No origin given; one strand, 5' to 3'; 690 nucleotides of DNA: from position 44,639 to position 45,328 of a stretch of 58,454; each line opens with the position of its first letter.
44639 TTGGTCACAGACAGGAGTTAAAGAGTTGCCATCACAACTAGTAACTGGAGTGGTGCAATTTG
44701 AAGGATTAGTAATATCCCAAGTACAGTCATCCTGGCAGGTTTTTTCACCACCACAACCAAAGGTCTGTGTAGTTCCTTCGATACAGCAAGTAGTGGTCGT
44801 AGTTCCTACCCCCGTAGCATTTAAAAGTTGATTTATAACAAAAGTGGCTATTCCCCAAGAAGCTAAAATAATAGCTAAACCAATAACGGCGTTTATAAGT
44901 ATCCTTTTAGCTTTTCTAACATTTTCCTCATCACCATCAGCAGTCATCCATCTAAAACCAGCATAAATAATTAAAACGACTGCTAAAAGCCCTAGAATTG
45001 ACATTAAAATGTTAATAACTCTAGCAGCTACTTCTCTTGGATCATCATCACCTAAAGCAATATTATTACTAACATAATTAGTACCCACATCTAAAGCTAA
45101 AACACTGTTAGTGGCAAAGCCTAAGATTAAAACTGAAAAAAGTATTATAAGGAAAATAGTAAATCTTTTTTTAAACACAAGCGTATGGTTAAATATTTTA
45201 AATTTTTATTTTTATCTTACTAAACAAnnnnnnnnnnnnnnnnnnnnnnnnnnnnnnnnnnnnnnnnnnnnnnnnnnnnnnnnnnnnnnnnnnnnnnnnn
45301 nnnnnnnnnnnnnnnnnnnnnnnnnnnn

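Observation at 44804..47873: Duplicated VirB2/TrbC-type (T4SS-pilin-like) two-TM module fused to giant ectodomains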

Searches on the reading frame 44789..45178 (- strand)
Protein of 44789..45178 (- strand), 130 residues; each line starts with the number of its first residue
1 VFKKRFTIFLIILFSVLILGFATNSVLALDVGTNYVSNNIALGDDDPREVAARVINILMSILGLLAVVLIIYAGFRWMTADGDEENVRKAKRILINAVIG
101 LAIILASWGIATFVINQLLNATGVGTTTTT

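Call 6: search_protein_families(library=pfam, proteins=[window:44789-45178:-], max_evalue=1)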
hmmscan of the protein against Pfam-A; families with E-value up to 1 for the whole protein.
window:44789-45178:- (130 aa): 13 families
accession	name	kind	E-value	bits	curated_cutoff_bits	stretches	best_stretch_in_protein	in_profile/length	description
PF18895.5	T4SS_pilin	-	8.7e-16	58.2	26.6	1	47-114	5-71/71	Type IV secretion system pilin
PF04956.18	TrbC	-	1.2e-05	25.8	27.9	1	8-113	10-97/98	TrbC/VIRB2 pilin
PF02322.20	Cyt_bd_oxida_II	-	0.0032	17.3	35.6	1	19-118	128-213/302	Cytochrome bd terminal oxidase subunit II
PF16936.10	Holin_9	-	0.015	16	25.3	1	54-80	28-54/78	Putative holin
PF04893.22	Yip1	-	0.016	15.5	28.6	1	11-83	27-92/173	Yip1 domain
PF13803.12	DUF4184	-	0.017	15.4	25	1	51-115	148-206/229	Domain of unknown function (DUF4184)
PF13800.11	Sigma_reg_N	-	0.019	15.7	26.3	0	88-120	7-39/91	Sigma factor regulator N-terminal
PF14093.11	DUF4271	-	0.025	14.9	29.7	1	4-107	48-140/206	Domain of unknown function (DUF4271)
PF10326.15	7TM_GPCR_Str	-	0.039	13.7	22.4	1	10-117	37-148/307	Serpentine type 7TM GPCR chemoreceptor Str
PF20563.3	DUF6773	-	0.089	13.1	27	1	33-120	59-149/163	Family of unknown function (DUF6773)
PF00335.26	Tetraspanin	-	0.42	10.7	32.1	1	54-113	7-65/225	Tetraspanin family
PF11712.13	Vma12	-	0.46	10.9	25.5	1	52-111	76-126/137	Endoplasmic reticulum-based factor for assembly of V-ATPase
PF20556.3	DUF6768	-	0.93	9.6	27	1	52-100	40-88/123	Family of unknown function (DUF6768)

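Call 14: find_homologous_proteins(query=window:44789-45175:-, max_evalue=0.001)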
Query window:44789-45175:- (129 aa): 57 proteins with E <= 0.001 among 175 candidates.
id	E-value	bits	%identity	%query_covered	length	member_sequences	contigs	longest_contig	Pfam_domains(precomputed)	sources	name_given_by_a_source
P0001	9.3e-30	121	62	74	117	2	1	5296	PF18895.6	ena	-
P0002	1.5e-27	114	53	88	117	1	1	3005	PF18895.6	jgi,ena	-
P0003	5.7e-22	96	53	68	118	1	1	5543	PF18895.6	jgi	-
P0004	8.1e-22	95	50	77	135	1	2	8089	PF18895.6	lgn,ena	-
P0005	8.6e-22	95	50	77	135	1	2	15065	PF18895.6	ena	-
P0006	8.7e-22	95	53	68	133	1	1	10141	PF18895.6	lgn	-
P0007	9.6e-22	95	66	60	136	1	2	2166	PF18895.6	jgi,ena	jgi:hypothetical protein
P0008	9.7e-22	95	53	68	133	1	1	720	PF18895.6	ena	-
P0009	1.1e-21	95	53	68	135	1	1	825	PF18895.6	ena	-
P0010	1.1e-21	95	53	68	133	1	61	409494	PF18895.6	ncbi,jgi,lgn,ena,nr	ncbi:MAG TPA: hypothetical protein PLP70_00755 [bacterium]|jgi:type IV secretory pathway VirB2 compo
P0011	1.1e-21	95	53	68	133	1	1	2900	PF18895.6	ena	-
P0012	1.1e-21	95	53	68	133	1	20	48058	PF18895.6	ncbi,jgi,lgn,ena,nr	ncbi:MAG TPA: hypothetical protein PLR00_02290 [bacterium]|jgi:type IV secretory pathway VirB2 compo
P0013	1.2e-21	95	53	68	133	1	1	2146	PF18895.6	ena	-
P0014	1.2e-21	95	53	68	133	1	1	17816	PF18895.6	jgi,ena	-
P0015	1.2e-21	95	50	77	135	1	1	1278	PF18895.6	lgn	-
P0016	1.2e-21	95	52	71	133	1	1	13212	PF18895.6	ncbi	-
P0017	1.3e-21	95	53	71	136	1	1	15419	PF18895.6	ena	-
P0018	1.4e-21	95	53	68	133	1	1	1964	PF18895.6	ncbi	-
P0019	1.4e-21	95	53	68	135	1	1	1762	PF18895.6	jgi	-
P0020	1.5e-21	95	53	68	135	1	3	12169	PF18895.6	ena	-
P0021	1.5e-21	94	50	77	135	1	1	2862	PF18895.6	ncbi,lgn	-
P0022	1.6e-21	94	53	68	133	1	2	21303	PF18895.6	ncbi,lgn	-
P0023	1.7e-21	94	53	68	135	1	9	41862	PF18895.6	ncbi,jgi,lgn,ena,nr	ncbi:MAG TPA: hypothetical protein PLG81_00575 [bacterium]|nr:hypothetical protein [bacterium]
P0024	1.9e-21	94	54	69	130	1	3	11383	PF18895.6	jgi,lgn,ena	-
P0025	1.9e-21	94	54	69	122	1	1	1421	PF18895.6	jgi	jgi:type IV secretory pathway VirB2 component (pilin)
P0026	2.1e-21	94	53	68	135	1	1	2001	PF18895.6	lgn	-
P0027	2.6e-21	94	54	70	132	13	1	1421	PF18895.6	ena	-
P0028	2.7e-21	94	53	68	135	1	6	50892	PF18895.6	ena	-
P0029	2.9e-21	94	53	68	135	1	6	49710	PF18895.6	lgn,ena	-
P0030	2.9e-21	94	53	68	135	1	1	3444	PF18895.6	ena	-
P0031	3.0e-21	93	53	68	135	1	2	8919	PF18895.6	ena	-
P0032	3.9e-21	93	50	76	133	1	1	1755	PF18895.6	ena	-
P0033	4.1e-21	93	55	65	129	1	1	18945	PF18895.6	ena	-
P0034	6.0e-21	93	55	65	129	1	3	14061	PF18895.6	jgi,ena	-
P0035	7.1e-21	92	52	68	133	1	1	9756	PF18895.6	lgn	-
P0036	7.2e-21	92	44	86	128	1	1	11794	PF18895.6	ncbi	-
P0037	8.1e-21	92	51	71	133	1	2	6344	PF18895.6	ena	-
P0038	8.5e-21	92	55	65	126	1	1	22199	PF18895.6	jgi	-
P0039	1.9e-20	91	55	65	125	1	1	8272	PF18895.6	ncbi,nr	ncbi:MAG TPA: hypothetical protein PLD97_01315, partial [bacterium]|nr:hypothetical protein [bacteri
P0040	2.2e-20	91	51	69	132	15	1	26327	PF18895.6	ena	-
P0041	3.9e-20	90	54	64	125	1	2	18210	PF18895.6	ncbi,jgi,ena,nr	ncbi:MAG TPA: hypothetical protein P5278_01425 [Patescibacteria group bacterium]|nr:hypothetical pro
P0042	5.4e-19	86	49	81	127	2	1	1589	PF18895.6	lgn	-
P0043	2.8e-18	84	42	91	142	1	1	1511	PF18895.6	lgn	-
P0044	3.9e-18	83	52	65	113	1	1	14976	PF18895.6,PF04956.19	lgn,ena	-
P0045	1.7e-17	81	51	67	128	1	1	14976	PF18895.6,PF04956.19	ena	-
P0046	3.0e-17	81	39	98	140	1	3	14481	PF18895.6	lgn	-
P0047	1.9e-15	75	45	67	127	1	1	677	PF18895.6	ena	-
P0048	2.3e-14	71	45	69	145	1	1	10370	PF18895.6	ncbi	-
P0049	3.1e-14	71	49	61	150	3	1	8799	PF18895.6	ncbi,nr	ncbi:MAG TPA: pilin [Candidatus Nanoarchaeia archaeon]|nr:pilin [Candidatus Nanoarchaeia archaeon]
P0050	3.3e-14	71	49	57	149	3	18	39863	PF18895.6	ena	-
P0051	6.1e-14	70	53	57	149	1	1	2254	PF18895.6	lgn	-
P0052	9.7e-12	63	34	90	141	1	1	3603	PF18895.6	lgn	-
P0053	1.5e-11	62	37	78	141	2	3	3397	PF18895.6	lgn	-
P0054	2.2e-10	58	50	47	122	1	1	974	PF18895.6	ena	-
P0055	1.2e-8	53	33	93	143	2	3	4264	PF18895.6,PF04956.19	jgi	jgi:hypothetical protein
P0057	2.5e-5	42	29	66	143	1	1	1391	PF18895.6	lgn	-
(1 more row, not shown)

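Call 25: search_protein_representatives(protein=window:44789-45175:-)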
Query: 129 residues. Proteins with E-value up to 0.001 (for the whole library): 35287; up to 1e-10: 6849; up to 1e-30: 23. The best 150 are listed.
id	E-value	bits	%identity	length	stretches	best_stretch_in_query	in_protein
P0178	1.3e-58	212.3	30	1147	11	3-112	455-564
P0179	2.6e-56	204.9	35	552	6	49-116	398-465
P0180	8.3e-51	187.2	37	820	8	52-114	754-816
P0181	1.8e-50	186.1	29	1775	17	49-116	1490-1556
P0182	1.4e-49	183.2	37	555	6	10-116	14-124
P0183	4.8e-43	162.2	32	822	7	53-111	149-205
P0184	2.0e-41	156.9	40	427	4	51-113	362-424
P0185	1.1e-40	154.6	46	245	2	25-124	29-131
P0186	4.4e-40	152.6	30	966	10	16-123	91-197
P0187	1.6e-39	150.8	35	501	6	49-121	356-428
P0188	6.1e-38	145.7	29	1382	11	49-106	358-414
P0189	7.7e-38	145.4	31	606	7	36-109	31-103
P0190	9.8e-37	141.8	30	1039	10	52-108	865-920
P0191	1.4e-36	141.3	60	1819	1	2-125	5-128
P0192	1.5e-35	138.0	41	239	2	6-126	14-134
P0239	5.4e-27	110.4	54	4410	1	6-122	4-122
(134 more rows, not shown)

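Call 35: search_solved_structures(query=A1, max_evalue=10, show_alignments=2)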
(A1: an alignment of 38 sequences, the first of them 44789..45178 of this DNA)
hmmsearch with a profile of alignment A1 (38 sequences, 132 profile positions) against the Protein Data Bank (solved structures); distinct sequences matched with E-value up to 10: 4.
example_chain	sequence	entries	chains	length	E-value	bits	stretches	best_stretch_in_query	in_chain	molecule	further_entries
8cue_1A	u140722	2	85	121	0.94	12.6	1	22-84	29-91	Protein virB2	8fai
6hj7_A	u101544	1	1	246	1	12.5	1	53-95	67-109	Death domain-containing membrane protein NRADD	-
6s7t_H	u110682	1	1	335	1.2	12.3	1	94-116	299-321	Magnesium transporter protein 1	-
9wxr_A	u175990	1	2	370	4.5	10.4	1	58-118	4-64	Rhodopsin,Chemotaxis protein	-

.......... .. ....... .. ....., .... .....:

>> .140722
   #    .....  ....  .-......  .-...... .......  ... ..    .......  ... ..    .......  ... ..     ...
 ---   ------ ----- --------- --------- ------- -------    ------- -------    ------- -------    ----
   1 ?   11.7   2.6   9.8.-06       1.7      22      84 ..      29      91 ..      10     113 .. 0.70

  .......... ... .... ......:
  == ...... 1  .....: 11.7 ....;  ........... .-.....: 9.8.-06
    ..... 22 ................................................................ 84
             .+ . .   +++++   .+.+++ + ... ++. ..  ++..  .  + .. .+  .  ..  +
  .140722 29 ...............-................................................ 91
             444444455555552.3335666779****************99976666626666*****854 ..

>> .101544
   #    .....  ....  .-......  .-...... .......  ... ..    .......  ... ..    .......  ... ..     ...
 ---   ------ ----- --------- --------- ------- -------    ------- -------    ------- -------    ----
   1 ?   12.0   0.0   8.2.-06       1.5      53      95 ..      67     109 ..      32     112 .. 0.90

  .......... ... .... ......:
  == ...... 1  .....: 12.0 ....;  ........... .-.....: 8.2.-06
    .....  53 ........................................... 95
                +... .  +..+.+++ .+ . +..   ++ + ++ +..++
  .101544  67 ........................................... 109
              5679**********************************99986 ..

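Call 43: predict_structure(alignment_id=A1)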
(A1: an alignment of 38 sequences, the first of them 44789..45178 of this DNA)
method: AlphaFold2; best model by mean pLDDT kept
length: 130 residues; sequences in the alignment: 38
mean_pLDDT: 72.6   pTM: 0.50
mean pLDDT of the five models: 72.6, 71.2, 70.1, 67.8, 67.4
residues with pLDDT >= 90: 3; 70-90: 77; 50-70: 40; < 50: 10
segments of 3 or more residues with pLDDT < 50: 128-130
pLDDT, mean of each block of 10 residues (from residue 1): 62 69 54 51 62 79 86 85 85 90 87 78 55
secondary structure, 60 per line:
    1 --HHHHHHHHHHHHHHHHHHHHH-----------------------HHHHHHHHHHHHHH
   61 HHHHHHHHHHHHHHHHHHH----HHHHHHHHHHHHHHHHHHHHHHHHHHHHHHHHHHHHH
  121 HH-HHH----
elements in order: H3-23 H47-79 H84-122

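Call 47: fold_search(model_id=the predicted structure, library=pdb)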
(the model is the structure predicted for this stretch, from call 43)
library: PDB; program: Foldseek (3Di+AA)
matches with E <= 10: 23; with E <= 0.001: 0
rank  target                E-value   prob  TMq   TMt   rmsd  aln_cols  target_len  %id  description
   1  5dwk_B                1.8e+00  0.18  0.22  0.26   9.4        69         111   22  Diacylglycerol Kinase solved by multi crystal multi orientation native SAD (released 2016-03-23)
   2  4brb_A                2.9e+00  0.13  0.22  0.24   9.4        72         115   21  Crystal structure of the integral membrane enzyme DgkA-ref, delta 7 (released 2014-06-18)
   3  4uxw_C                4.1e+00  0.11  0.22  0.27   9.3        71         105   20  Structure of delta4-DgkA-apo in 9.9 MAG (released 2015-09-30)
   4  3ze5_C                4.9e+00  0.10  0.22  0.27   9.4        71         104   20  Crystal structure of the integral membrane diacylglycerol kinase - delta4 (released 2013-05-22)
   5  7nhm_p                5.2e+00  0.15  0.30  0.41   9.4        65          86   15  70S ribosome from Staphylococcus aureus (released 2021-05-05)
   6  7m6r_A                5.5e+00  0.11  0.31  0.14  11.9       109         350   10  Full length alpha1 Glycine receptor in presence of 1mM Glycine and 32uM Tetrahydrocannabinol State 2 (released 2022-08-03)
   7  9rxe_MODEL_1_A        6.6e+00  0.21  0.39  0.47   8.7        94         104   13  Solution structure of the HR1c domain of human PKN1 (released 2025-12-31)
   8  5da9_A                6.6e+00  0.16  0.38  0.14   3.5        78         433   15  ATP-gamma-S bound Rad50 from Chaetomium thermophilum in complex with the Rad50-binding domain of Mre11 (released 2016-03-02)
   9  3epv_C                7.0e+00  0.35  0.45  0.53   5.3        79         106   10  X-ray Structure of the Metal-sensor CnrX in both the Apo- and Copper-bound Forms (released 2008-11-25)
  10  8y01_R                7.0e+00  0.20  0.42  0.20   5.6        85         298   14  Cryo-EM structure of Medium-wave-sensitive opsin 1 (released 2025-02-12)
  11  8z5s_8                7.8e+00  0.07  0.24  0.15   7.0        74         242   19  Cryo-EM structure of the proximal rod-export apparatus of the polar flagellar motor (released 2025-10-22)
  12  8vw9                  7.8e+00  0.07  0.25  0.10  12.9        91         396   12  CryoEM Structure of a FtsH Helical Assembly in the Presence of ATP (released 2025-01-15)
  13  6xr2_A                8.8e+00  0.57  0.37  0.28   0.9        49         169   22  Computationally designed right-handed alpha/alpha homotrimeric toroid with 3 repeats per subunit (released 2021-07-14)
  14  4v47_BO               8.8e+00  0.14  0.32  0.45   8.1        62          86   11  Real space refined coordinates of the 30S and 50S subunits fitted into the low resolution cryo-EM map of the EF-G.GTP (released 2014-07-09)
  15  5l8b_d                9.3e+00  0.20  0.43  0.61   6.2        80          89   12  Crystal structure of Rhodospirillum rubrum Rru_A0973 mutant E62A (released 2016-08-31)
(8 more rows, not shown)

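Call 62: find_encoding_contigs(protein=P0010, flank=10000, max_places=2)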
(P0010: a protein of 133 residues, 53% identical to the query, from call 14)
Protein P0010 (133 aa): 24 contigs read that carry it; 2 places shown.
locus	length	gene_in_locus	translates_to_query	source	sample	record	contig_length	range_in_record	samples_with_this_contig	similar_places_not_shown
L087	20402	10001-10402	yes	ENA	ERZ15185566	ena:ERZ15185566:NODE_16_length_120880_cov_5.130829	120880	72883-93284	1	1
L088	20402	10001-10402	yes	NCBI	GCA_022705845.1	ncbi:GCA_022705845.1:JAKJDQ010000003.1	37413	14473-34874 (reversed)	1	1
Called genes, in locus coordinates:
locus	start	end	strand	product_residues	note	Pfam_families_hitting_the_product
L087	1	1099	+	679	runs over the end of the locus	PF01751:Toprim, PF01131:Topoisom_bac, PF01396:Zn_ribbon_Top1, PF13368:Toprim_C_rpt (faint), PF01396:Zn_ribbon_Top1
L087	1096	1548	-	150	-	-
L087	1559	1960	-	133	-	PF01588:tRNA_bind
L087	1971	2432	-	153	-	-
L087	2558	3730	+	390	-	PF00232:Glyco_hydro_1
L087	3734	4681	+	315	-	PF00892:EamA (weak)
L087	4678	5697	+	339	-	PF02449:Glyco_hydro_42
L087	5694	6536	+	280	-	PF00480:ROK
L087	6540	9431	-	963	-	PF00912:Transgly, PF00905:Transpeptidase, PF17957:Big_7 (weak)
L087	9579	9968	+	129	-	PF18895:T4SS_pilin (weak)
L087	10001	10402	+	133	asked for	PF18895:T4SS_pilin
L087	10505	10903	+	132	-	PF18895:T4SS_pilin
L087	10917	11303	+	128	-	PF18895:T4SS_pilin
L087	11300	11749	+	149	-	PF18895:T4SS_pilin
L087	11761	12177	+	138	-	PF18895:T4SS_pilin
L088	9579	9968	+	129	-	PF18895:T4SS_pilin (weak)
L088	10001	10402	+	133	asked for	PF18895:T4SS_pilin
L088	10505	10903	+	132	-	PF18895:T4SS_pilin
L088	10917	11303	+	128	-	PF18895:T4SS_pilin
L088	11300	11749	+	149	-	PF18895:T4SS_pilin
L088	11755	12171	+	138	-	PF03631:Virul_fac_BrkB (weak), PF18895:T4SS_pilin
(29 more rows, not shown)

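Call 63: find_encoding_contigs(protein=P0036, flank=8000, max_places=1)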
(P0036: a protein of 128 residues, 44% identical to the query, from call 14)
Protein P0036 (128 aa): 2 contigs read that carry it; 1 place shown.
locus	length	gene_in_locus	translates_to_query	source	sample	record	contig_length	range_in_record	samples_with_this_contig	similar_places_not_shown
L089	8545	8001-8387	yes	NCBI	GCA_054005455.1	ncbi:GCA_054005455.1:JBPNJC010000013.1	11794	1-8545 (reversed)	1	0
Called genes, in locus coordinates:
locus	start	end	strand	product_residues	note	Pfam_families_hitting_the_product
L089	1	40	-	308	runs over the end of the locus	PF13641:Glyco_tranf_2_3, PF00535:Glycos_transf_2, PF10111:Glyco_tranf_2_2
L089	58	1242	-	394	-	PF13439:Glyco_transf_4, PF13477:Glyco_trans_4_2, PF20706:GT4-conflict, PF00534:Glycos_transf_1, PF13692:Glyco_trans_1_4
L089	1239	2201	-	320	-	PF01757:Acyl_transf_3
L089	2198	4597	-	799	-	PF13231:PMT_2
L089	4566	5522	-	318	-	PF00535:Glycos_transf_2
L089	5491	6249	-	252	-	PF00535:Glycos_transf_2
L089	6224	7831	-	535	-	-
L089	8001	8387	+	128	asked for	PF18895:T4SS_pilin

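Call 83: search_protein_families(library=pfam, alignment_id=A1, max_evalue=0.001)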
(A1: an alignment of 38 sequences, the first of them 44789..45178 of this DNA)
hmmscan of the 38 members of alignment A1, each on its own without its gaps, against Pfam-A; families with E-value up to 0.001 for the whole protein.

A. member 1, window:44789-45178:- (130 aa): 2 families
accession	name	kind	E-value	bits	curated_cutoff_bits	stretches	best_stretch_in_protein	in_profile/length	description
PF18895.5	T4SS_pilin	-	8.7e-16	58.2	26.6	1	47-114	5-71/71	Type IV secretion system pilin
PF04956.18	TrbC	-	1.2e-05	25.8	27.9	1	8-113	10-97/98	TrbC/VIRB2 pilin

B. families by the number of members that match (of 38 scanned): 7 families
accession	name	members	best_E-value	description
PF18895.5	T4SS_pilin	38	8.7e-16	Type IV secretion system pilin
PF04956.18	TrbC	10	9.9e-07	TrbC/VIRB2 pilin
PF05987.18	DUF898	9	0.00027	Bacterial protein of unknown function (DUF898)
PF04290.18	DctQ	2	0.00035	Tripartite ATP-independent periplasmic transporters, DctQ component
PF06024.17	Orf78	1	7.5e-05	Orf78 (ac78)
PF03631.20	Virul_fac_BrkB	1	0.00054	Virulence factor BrkB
PF11712.13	Vma12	1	0.00085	Endoplasmic reticulum-based factor for assembly of V-ATPase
